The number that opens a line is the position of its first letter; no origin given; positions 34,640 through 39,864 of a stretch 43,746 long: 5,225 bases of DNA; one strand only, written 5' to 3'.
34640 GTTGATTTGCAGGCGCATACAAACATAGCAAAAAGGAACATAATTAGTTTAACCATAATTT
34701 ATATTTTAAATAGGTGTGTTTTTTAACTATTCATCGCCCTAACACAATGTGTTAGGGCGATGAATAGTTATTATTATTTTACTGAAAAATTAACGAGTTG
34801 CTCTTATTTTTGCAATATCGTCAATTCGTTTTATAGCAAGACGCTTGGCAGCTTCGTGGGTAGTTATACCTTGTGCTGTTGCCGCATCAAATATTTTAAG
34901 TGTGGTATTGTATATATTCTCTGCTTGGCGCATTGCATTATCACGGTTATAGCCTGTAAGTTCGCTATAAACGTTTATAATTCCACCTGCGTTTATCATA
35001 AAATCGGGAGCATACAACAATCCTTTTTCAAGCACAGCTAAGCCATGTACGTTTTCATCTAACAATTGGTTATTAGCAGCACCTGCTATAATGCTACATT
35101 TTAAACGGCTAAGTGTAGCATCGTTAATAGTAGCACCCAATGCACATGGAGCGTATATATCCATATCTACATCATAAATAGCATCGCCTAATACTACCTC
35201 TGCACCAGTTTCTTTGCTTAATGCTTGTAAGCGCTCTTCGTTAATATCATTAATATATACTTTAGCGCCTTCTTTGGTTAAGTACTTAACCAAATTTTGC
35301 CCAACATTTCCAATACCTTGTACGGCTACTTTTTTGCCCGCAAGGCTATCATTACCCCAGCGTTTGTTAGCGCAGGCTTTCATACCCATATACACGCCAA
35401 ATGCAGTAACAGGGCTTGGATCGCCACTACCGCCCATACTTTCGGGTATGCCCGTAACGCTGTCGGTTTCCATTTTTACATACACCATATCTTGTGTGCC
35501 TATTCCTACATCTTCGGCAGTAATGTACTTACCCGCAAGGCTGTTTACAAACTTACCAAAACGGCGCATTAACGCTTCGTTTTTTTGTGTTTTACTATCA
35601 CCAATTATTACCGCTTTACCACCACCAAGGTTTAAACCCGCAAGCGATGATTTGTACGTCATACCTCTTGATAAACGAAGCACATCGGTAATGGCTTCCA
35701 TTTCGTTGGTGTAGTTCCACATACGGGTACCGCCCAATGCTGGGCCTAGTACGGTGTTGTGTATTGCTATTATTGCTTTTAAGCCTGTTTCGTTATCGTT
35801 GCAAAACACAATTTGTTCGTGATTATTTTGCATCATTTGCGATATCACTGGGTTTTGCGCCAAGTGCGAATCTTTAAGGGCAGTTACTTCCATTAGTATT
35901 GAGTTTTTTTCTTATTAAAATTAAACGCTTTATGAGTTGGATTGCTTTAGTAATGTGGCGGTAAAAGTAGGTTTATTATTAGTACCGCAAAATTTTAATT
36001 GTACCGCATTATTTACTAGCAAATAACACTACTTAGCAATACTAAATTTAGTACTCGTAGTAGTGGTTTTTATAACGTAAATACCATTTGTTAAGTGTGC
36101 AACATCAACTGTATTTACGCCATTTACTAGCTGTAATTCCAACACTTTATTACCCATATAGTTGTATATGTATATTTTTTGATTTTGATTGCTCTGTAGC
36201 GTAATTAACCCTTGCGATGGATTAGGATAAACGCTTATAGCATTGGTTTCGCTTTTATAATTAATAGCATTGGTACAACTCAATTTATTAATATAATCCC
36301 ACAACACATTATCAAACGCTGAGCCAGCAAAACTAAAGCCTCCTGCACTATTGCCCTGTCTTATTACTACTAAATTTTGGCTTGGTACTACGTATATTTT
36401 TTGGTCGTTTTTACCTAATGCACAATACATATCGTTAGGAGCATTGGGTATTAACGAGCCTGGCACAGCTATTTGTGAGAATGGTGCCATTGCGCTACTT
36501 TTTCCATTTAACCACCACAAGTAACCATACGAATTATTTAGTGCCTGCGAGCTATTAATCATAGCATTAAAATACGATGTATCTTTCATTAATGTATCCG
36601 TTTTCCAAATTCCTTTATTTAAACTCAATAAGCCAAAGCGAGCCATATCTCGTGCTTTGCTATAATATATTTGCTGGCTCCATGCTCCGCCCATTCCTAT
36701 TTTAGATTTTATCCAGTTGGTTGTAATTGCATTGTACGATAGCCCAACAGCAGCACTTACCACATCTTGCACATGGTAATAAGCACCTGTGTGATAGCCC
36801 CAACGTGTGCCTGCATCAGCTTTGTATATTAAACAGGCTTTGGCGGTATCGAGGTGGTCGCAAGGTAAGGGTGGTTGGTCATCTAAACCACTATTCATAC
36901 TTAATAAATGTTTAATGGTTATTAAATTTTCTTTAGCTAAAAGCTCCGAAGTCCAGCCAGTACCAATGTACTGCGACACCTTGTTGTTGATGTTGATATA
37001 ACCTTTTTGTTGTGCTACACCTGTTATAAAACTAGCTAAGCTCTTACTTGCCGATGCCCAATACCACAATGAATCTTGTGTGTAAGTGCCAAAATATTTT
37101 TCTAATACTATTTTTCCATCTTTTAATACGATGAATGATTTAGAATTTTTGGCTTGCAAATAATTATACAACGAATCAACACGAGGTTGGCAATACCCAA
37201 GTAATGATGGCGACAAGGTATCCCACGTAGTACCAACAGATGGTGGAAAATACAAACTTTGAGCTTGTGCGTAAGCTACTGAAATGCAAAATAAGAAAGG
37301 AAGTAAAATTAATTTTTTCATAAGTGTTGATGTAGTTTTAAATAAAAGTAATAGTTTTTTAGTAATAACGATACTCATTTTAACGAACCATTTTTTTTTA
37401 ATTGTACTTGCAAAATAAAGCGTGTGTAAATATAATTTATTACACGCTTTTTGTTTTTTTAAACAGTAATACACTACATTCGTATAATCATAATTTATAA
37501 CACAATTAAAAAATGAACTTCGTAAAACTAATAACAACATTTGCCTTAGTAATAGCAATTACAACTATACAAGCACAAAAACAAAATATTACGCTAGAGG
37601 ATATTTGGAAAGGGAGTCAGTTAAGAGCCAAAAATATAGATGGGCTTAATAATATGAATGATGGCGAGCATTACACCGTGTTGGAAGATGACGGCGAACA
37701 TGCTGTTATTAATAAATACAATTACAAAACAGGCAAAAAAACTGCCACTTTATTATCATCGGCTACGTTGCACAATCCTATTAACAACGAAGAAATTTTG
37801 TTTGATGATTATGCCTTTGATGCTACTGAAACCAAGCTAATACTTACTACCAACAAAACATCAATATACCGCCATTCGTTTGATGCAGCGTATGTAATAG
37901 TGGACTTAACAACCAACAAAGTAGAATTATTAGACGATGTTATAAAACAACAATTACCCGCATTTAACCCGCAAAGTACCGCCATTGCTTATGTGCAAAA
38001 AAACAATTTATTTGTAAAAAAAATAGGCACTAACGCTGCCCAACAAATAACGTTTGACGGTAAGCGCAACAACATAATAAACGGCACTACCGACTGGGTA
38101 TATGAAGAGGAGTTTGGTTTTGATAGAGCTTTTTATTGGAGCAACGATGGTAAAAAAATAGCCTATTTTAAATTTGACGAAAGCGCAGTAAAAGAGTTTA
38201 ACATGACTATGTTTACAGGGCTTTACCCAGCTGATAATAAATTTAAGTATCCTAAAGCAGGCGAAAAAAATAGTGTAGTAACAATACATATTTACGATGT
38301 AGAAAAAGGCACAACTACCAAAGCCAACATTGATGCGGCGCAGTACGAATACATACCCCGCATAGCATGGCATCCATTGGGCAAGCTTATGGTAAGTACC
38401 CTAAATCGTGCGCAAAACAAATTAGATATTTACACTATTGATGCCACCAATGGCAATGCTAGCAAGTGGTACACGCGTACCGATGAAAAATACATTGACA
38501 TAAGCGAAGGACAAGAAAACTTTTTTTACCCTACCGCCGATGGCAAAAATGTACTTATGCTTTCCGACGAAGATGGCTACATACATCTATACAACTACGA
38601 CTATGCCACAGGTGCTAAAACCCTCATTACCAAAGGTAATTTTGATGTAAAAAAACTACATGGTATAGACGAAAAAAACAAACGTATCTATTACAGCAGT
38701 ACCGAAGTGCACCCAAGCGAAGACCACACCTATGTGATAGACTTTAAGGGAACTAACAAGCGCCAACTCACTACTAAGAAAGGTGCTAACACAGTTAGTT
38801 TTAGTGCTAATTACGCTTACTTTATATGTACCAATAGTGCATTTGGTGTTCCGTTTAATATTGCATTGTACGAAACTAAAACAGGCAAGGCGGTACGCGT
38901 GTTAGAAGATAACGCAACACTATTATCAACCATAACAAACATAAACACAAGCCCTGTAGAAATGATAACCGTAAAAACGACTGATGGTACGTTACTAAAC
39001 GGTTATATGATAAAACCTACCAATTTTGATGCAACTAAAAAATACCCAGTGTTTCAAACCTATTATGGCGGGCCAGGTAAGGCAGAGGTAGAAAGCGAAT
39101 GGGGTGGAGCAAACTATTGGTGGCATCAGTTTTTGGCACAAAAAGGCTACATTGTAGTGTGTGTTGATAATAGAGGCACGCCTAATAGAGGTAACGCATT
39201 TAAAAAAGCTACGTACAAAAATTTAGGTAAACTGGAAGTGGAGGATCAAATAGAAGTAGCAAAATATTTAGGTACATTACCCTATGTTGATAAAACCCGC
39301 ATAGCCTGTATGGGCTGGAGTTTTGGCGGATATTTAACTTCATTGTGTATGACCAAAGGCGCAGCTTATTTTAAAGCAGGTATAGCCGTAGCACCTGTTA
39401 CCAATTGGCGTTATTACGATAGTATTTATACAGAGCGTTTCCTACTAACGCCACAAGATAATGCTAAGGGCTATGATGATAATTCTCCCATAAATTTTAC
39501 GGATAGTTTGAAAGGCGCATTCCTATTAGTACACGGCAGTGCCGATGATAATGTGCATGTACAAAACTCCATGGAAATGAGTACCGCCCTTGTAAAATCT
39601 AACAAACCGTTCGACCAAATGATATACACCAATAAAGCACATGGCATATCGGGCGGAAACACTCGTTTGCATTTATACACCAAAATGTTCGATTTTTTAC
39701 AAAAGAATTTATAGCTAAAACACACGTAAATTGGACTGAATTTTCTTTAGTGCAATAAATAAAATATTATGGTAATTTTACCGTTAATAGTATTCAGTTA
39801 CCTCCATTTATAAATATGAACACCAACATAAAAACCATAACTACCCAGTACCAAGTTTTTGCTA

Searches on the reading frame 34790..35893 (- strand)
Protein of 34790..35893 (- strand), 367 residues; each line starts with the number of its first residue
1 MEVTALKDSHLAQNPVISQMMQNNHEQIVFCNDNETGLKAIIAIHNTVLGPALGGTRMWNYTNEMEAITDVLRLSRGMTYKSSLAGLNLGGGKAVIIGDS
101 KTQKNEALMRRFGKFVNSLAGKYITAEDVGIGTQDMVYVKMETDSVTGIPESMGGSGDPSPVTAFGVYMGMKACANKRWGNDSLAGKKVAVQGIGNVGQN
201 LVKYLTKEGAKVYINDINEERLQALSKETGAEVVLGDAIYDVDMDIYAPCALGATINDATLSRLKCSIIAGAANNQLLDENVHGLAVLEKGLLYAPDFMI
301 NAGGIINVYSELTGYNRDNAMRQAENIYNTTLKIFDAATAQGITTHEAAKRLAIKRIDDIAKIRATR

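Call 82: search_protein_families(library=pfam, proteins=[window:34790-35893:-], max_evalue=0.00001)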
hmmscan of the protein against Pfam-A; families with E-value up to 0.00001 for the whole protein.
window:34790-35893:- (367 aa): 4 families
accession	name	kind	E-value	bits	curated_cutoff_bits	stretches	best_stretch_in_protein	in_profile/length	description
PF02812.23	ELFV_dehydrog_N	-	5.4e-32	110.7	25.3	1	25-143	1-127/129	Glu/Leu/Phe/Val dehydrogenase, dimerisation domain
PF00208.27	ELFV_dehydrog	-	4.1e-22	79.5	23.4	2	222-359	89-235/241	Glutamate/Leucine/Phenylalanine/Valine dehydrogenase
PF02254.24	TrkA_N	-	9.6e-07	29.6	23.8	1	189-239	1-50/116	TrkA-N domain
PF03807.23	F420_oxidored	-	6.1e-06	27.2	21.6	0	188-235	1-50/94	NADP oxidoreductase coenzyme F420-dependent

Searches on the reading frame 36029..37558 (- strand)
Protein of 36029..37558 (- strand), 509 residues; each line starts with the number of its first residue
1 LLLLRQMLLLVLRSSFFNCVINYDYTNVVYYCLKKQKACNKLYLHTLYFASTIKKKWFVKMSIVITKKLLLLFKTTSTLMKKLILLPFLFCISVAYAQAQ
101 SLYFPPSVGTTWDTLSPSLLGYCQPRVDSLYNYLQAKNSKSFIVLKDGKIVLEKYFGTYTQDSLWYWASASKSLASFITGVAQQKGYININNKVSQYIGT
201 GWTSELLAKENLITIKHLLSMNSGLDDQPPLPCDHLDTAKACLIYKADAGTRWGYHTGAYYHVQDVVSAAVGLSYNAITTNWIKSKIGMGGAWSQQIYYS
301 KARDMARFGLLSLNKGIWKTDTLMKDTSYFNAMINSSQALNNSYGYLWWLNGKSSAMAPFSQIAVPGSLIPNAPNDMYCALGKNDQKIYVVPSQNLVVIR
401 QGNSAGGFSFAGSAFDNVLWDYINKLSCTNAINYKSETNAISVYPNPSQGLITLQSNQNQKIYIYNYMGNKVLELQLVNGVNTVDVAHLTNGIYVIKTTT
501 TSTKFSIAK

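Call 82: search_protein_families(library=pfam, proteins=[window:36029-37558:-], max_evalue=0.00001)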
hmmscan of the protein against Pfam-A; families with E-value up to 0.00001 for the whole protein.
window:36029-37558:- (509 aa): 2 families
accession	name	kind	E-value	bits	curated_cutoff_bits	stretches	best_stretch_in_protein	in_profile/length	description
PF00144.29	Beta-lactamase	-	2.4e-23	83.3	27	1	141-407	18-313/329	Beta-lactamase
PF18962.6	Por_Secre_tail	-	8.1e-11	42.5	27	1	443-505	1-69/75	Secretion system C-terminal sorting domain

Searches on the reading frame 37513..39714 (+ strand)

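Call 82: search_protein_families(library=pfam, proteins=[window:37513-39714:+], max_evalue=0.00001)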
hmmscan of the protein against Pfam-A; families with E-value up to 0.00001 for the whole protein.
window:37513-39714:+ (733 aa): 6 families
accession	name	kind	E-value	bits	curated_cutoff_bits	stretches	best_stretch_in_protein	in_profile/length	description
PF00930.27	DPPIV_N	-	1.1e-93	314.3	22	1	106-447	4-353/354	Dipeptidyl peptidase IV (DPP IV) N-terminal region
PF00326.27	Peptidase_S9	-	2.5e-58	197.5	22.6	1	536-733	5-210/213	Prolyl oligopeptidase family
PF02129.25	Peptidase_S15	-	1.1e-09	38.8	23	1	491-647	1-146/262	X-Pro dipeptidyl-peptidase (S15 family)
PF01738.24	DLH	-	7.4e-08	32.7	21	1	539-711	35-187/217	Dienelactone hydrolase family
PF20434.5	BD-FAE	-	1.1e-07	32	26.8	0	647-693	169-215/215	BD-FAE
PF12740.14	PETase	-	2e-07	31.1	28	1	535-667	71-196/263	PET hydrolase-like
